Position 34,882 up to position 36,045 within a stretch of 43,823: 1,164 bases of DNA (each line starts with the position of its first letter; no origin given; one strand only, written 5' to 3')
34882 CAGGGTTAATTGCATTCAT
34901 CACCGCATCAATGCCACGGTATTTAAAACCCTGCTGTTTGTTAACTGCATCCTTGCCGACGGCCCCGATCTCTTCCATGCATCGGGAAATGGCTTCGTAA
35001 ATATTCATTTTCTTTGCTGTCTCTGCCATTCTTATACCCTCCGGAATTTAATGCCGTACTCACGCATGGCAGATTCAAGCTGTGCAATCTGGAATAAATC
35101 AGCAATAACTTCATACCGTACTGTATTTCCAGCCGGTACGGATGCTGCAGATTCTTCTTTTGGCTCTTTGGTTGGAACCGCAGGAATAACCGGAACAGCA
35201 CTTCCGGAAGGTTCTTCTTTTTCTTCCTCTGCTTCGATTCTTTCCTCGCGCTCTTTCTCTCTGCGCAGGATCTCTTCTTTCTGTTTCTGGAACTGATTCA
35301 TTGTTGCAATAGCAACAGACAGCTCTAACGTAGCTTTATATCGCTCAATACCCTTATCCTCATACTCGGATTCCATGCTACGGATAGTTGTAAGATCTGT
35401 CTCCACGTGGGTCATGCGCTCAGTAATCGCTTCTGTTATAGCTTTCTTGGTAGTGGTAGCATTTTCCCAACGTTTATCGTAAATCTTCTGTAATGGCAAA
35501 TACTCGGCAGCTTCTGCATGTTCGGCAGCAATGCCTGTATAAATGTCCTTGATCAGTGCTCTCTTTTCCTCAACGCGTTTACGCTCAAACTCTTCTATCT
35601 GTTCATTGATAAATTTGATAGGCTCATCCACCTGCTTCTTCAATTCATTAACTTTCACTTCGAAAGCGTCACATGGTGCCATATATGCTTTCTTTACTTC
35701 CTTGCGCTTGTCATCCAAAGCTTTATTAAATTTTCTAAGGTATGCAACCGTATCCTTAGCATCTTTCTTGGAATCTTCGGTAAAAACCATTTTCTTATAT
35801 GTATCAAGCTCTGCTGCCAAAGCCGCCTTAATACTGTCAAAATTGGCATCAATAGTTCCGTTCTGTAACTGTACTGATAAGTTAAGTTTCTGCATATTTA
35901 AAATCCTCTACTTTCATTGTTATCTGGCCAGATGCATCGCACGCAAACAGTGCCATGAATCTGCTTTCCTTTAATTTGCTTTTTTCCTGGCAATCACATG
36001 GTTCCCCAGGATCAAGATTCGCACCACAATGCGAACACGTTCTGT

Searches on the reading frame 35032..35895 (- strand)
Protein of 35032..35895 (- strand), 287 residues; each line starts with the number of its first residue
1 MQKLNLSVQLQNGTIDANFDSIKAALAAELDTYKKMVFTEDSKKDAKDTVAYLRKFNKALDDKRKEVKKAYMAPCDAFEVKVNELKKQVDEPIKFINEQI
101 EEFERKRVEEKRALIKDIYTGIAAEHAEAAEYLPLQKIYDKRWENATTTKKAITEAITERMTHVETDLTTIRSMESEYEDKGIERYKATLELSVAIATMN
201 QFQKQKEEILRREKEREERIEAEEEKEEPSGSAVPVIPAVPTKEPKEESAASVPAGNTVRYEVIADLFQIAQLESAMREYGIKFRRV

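Call 21: search_protein_families(library=pfam, proteins=[window:35032-35895:-], max_evalue=0.001)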
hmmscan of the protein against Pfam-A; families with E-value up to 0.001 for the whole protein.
window:35032-35895:- (287 aa): 1 family
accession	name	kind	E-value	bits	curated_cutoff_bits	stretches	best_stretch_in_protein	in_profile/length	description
PF07083.16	DUF1351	-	1.9e-35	123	27.8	1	5-201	1-204/210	Protein of unknown function (DUF1351)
